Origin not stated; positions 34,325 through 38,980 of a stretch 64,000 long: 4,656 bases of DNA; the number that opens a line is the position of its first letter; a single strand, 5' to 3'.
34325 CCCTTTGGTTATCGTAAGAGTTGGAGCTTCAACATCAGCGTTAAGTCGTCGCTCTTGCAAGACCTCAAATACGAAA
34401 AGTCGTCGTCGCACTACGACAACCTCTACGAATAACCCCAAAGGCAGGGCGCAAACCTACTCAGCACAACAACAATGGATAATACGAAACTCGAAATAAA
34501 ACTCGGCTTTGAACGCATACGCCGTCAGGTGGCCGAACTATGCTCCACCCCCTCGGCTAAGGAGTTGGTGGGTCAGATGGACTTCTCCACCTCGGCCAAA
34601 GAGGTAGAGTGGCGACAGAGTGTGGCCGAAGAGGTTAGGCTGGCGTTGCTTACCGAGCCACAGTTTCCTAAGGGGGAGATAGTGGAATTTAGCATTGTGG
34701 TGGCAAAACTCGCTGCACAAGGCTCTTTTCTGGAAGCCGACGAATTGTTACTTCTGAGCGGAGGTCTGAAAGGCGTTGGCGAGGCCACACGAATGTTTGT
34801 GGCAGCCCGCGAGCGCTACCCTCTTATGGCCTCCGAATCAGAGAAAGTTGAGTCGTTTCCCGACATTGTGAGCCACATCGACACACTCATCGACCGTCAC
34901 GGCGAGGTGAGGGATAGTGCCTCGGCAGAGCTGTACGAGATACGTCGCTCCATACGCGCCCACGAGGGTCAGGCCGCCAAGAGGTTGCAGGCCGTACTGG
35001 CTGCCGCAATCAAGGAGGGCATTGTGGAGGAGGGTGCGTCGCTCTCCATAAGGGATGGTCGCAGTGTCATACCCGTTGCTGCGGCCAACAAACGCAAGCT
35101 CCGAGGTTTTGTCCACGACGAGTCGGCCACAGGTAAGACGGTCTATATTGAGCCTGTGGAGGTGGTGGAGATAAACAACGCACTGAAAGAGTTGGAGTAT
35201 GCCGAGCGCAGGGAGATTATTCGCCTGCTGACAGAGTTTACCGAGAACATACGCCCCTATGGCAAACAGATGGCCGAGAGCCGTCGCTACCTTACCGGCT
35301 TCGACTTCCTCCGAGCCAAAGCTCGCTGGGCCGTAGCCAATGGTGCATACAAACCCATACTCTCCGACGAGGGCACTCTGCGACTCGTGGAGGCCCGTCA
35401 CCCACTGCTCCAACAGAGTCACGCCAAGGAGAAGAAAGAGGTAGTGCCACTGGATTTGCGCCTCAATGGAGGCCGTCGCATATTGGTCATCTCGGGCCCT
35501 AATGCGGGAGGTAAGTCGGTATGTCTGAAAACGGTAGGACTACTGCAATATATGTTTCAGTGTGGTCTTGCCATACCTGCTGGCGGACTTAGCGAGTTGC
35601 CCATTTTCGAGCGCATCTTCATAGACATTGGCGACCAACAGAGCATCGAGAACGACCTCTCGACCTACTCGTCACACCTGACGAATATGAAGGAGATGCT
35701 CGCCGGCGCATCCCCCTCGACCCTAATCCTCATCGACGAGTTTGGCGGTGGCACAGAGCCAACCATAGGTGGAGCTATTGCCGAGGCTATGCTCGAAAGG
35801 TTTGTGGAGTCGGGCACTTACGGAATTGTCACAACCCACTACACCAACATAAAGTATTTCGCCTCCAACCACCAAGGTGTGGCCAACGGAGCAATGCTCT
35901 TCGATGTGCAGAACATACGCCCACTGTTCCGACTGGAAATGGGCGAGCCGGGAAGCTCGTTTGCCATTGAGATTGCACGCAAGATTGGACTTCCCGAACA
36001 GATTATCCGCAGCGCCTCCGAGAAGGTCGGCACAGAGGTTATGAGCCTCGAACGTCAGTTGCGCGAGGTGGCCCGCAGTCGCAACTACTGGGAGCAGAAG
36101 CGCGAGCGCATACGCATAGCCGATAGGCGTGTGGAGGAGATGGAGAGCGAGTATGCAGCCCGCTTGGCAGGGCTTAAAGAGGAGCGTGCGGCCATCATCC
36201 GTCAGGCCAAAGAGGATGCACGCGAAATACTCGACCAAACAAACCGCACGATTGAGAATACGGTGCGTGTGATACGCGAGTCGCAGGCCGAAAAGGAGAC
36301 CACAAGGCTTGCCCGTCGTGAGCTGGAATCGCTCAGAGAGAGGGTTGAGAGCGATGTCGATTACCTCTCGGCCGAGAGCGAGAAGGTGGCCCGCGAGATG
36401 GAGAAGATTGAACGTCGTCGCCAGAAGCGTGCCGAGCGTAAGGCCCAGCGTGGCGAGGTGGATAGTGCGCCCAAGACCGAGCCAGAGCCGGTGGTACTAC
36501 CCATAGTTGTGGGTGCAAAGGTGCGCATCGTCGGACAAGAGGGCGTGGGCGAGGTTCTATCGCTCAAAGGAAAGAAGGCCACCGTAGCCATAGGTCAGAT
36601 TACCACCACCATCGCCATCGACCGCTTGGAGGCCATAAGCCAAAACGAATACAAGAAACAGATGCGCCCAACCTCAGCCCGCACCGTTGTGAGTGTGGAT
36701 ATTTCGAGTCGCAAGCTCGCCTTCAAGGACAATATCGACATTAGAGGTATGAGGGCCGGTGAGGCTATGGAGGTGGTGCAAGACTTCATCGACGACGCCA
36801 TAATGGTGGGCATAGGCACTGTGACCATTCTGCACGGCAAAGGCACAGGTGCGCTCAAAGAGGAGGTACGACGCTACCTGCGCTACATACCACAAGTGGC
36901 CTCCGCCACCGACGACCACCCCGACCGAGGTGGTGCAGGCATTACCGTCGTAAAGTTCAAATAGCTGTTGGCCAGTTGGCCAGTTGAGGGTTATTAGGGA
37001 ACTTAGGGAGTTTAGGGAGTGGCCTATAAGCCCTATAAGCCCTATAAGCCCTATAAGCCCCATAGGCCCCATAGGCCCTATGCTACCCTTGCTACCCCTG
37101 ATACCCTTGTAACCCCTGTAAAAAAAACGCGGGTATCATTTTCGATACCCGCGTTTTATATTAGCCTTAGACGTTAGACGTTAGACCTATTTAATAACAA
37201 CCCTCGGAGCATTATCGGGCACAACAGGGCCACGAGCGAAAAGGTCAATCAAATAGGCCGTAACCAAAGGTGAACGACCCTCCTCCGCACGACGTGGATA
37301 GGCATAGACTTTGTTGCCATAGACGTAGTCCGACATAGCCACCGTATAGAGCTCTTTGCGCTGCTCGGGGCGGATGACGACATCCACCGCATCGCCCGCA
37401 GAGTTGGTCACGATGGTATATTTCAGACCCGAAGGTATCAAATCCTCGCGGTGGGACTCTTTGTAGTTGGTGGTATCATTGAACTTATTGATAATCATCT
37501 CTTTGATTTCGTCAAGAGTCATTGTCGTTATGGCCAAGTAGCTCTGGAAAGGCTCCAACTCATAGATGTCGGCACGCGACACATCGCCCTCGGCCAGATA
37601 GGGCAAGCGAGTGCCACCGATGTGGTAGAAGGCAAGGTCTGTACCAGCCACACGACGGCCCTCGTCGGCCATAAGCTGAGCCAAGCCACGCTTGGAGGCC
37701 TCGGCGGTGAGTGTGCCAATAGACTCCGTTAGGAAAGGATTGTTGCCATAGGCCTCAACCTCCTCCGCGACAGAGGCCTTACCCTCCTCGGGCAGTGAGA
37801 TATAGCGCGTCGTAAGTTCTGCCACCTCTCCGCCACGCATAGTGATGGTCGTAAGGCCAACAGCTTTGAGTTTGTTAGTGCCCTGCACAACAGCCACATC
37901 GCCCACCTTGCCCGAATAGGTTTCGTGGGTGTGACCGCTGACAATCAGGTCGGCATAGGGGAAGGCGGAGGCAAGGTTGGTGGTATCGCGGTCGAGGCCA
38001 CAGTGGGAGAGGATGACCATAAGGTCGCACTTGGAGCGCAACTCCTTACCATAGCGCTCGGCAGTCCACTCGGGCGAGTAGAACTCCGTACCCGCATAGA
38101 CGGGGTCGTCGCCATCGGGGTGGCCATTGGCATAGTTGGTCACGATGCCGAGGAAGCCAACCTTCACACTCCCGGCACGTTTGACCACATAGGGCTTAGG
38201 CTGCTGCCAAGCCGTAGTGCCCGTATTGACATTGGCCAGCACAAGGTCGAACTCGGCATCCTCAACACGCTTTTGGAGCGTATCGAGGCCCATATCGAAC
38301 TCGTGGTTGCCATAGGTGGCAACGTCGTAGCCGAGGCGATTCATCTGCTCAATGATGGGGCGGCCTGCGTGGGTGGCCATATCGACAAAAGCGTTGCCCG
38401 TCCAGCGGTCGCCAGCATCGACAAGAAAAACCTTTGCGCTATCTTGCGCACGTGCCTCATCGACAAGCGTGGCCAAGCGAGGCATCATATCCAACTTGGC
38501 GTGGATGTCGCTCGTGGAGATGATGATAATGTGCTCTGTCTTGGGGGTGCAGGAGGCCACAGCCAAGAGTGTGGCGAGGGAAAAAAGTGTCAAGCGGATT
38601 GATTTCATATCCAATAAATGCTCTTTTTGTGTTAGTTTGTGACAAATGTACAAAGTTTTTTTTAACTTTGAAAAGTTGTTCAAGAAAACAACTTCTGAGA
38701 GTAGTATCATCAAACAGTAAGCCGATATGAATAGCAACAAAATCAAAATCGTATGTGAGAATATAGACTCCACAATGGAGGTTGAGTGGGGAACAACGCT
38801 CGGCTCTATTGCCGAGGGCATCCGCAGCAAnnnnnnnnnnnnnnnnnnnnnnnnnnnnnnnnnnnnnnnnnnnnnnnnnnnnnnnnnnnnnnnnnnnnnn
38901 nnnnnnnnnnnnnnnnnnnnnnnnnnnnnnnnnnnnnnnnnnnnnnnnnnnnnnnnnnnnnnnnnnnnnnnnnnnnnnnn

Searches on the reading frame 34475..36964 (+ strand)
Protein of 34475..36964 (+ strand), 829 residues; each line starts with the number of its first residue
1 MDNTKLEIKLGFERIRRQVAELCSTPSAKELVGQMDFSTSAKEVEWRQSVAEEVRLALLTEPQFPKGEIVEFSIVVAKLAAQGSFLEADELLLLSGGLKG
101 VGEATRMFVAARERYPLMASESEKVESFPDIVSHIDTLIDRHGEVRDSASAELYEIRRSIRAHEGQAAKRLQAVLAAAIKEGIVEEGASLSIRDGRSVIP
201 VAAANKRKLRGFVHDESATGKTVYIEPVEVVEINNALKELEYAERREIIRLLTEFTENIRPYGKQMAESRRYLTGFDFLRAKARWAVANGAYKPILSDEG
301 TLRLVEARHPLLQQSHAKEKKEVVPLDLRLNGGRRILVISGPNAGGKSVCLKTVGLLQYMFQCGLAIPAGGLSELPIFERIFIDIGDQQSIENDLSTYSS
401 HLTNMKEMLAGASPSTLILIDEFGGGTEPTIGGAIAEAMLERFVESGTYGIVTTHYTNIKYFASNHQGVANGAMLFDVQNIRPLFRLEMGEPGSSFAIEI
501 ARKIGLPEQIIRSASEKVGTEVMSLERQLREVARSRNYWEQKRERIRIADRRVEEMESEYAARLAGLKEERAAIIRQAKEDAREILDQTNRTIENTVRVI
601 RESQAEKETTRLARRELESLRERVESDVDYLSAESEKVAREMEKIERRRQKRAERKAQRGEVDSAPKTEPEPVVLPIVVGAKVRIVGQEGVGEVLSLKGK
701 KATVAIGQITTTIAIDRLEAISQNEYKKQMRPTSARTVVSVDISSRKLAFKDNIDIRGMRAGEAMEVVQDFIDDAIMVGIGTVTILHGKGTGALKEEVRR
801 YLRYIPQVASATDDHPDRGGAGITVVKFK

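Call 14: search_protein_families(library=pfam, proteins=[window:34475-36964:+])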
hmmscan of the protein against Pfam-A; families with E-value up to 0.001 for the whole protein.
window:34475-36964:+ (829 aa): 3 families
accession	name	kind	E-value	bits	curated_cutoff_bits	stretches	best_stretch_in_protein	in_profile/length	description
PF00488.27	MutS_V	-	2.1e-31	109.8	30.2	1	338-518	2-184/188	MutS domain V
PF01713.27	Smr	-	4.2e-24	84.9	25.7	1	754-829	1-77/77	Smr domain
PF20297.4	MSSS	-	2.9e-07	30.5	26.8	1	679-718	1-42/42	MutS2 and Smr-associated SH3 domain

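Call 15: find_related_loci(query=window:34475-36964:+, collection=genome_contigs, flank=6000)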
Query window:34475-36964:+ (829 aa) in genome_contigs; peptide patterns used: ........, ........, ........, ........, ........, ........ (x = any residue, [..] = any of these).
81 stretches matched a pattern; 41 encode a relative of the query (tblastn E <= 1e-3); 39 distinct loci.
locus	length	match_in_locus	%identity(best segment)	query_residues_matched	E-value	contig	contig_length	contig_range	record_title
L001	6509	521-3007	97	1-829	0e+0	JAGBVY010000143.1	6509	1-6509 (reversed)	MAG: Tidjanibacter sp. isolate RGIG9496 Yak_Cecum-5__c661491, whole genome shotgun sequence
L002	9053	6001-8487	84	1-829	0e+0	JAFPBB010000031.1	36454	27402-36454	MAG: Tidjanibacter sp. isolate RGIG981 Dairy_cattle_Rectum.Co__c1478376, whole genome shotgun sequence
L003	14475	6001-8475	84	4-829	0e+0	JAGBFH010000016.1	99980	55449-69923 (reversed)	MAG: Tidjanibacter sp. isolate RGIG9066 Water_deer_Rectum.Co__c1026471, whole genome shotgun sequence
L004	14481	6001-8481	84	3-829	0e+0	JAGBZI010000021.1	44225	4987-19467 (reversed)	MAG: Tidjanibacter sp. isolate RGIG9584 Yak_Colon-5__c67462, whole genome shotgun sequence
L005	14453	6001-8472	84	5-829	0e+0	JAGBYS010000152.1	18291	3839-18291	MAG: Tidjanibacter sp. isolate RGIG9568 Yak_Colon-4__c436157, whole genome shotgun sequence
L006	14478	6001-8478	83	3-829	0e+0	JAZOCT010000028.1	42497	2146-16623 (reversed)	MAG: Tidjanibacter sp. isolate T1900044755_TS20190421.MAGScoT_cleanbin_000005 SGB_2268_k141_1550553, whole genome shotgu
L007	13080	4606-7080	82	5-829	0e+0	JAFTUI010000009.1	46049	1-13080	MAG: Tidjanibacter sp. isolate RGIG4157 Roe_deer_Colon-1__c909, whole genome shotgun sequence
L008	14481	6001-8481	82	3-829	0e+0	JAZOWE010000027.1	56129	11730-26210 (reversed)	MAG: Tidjanibacter sp. isolate T1900045525_YK20190219.MAGScoT_cleanbin_000003 SGB_7671_k141_1179109, whole genome shotgu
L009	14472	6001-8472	84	1-824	0e+0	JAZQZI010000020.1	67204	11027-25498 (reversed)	MAG: Tidjanibacter sp. isolate T1900045157_TC20190151.MAGScoT_cleanbin_000001 SGB_4989_k141_3567791, whole genome shotgu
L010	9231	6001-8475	81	5-829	0e+0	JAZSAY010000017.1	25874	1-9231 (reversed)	MAG: Tidjanibacter sp. isolate T1900044929_TS20190395.MAGScoT_cleanbin_000014 SGB_3411_k141_1542897, whole genome shotgu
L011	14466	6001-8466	81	4-826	0e+0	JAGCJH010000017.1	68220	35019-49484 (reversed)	MAG: Tidjanibacter sp. isolate RGIG9843 Yak_Rectum-1__c256989, whole genome shotgun sequence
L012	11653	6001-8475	80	4-829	0e+0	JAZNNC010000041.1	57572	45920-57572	MAG: Tidjanibacter sp. isolate T1900044659_TS20190125.MAGScoT_cleanbin_000009 SGB_1498_k141_2097898, whole genome shotgu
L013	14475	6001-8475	80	4-829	0e+0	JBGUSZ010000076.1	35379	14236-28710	MAG: Tidjanibacter sp. isolate fecal_MAG_81 fecal_MAG_81_contig_0076, whole genome shotgun sequence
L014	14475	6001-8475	79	4-829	0e+0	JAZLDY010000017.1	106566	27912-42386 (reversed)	MAG: Tidjanibacter sp. isolate T1900045025_TC20190018.MAGScoT_cleanbin_000001 SGB_4430_k141_238550, whole genome shotgun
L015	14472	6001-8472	79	6-829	0e+0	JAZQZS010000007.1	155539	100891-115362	MAG: Tidjanibacter sp. isolate T1900045151_TC20190145.MAGScoT_cleanbin_000001 SGB_4961_k141_2448730, whole genome shotgu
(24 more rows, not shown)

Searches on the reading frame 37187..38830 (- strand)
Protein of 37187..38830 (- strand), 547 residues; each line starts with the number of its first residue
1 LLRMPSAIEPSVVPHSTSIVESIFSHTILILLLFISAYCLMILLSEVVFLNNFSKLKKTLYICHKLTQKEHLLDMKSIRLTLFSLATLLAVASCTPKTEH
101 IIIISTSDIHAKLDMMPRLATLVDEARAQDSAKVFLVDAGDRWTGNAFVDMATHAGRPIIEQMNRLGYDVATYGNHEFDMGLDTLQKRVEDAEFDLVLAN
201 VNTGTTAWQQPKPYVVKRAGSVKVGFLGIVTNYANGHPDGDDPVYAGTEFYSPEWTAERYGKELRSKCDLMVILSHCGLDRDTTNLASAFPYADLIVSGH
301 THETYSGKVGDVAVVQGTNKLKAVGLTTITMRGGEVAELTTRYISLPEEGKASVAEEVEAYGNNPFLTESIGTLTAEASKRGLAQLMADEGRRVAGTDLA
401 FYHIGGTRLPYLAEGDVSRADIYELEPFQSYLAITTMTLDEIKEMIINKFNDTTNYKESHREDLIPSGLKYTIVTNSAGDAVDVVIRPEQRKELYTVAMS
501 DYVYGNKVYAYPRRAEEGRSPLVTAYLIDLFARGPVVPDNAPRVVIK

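Call 14: search_protein_families(library=pfam, proteins=[window:37187-38830:-])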
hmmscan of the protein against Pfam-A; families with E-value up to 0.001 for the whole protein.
window:37187-38830:- (547 aa): 2 families
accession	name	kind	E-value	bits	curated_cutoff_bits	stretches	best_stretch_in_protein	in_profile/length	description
PF02872.23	5_nucleotid_C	-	9.1e-15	55.5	23.6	1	377-505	18-149/158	5'-nucleotidase, C-terminal domain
PF00149.33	Metallophos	-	1.2e-07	32.8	21.5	1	104-303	4-190/191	Calcineurin-like phosphoesterase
